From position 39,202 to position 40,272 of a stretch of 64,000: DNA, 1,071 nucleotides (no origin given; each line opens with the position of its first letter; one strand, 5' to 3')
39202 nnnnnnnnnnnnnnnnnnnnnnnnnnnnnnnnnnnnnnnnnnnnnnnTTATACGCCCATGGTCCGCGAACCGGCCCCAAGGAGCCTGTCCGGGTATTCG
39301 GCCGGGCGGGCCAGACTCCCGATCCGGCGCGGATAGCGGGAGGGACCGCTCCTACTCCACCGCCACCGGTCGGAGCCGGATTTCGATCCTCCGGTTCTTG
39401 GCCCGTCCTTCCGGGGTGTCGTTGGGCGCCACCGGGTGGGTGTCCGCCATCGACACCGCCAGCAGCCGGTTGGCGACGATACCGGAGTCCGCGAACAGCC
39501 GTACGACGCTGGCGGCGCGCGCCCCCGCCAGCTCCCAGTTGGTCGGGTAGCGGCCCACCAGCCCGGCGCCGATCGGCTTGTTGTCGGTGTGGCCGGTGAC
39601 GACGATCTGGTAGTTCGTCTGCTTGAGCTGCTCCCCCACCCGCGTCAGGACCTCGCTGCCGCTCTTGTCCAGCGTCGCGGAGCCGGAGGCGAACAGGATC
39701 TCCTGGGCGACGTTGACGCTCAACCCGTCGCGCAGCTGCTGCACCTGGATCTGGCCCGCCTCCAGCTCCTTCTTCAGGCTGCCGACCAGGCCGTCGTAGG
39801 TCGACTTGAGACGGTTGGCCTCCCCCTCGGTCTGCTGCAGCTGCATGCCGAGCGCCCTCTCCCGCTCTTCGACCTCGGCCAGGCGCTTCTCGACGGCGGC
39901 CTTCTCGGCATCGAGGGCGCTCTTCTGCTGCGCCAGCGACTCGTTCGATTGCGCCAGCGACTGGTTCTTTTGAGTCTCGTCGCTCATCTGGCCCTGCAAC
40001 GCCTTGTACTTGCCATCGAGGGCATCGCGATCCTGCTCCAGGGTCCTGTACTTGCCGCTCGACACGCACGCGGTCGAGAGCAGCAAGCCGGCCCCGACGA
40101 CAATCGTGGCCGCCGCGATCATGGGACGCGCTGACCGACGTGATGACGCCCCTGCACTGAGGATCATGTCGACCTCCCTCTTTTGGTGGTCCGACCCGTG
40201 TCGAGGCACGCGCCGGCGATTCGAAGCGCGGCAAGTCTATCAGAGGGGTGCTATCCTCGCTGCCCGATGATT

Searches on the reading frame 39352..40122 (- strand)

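Call 48: search_protein_families(library=pfam, max_evalue=0.001, proteins=[window:39352-40122:-])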
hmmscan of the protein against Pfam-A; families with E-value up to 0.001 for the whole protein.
window:39352-40122:- (256 aa): 3 families
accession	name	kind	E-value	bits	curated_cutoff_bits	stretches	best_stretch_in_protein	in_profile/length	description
PF00691.25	OmpA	-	5.7e-20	71.9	27.2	1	143-244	1-98/98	OmpA family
PF07888.16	CALCOCO1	-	2.1e-06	27.3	36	1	25-128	75-177/496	Calcium binding and coiled-coil domain (CALCOCO1) like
PF02183.23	HALZ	-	0.0002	21.9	28.1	0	97-133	2-41/43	Homeobox associated leucine zipper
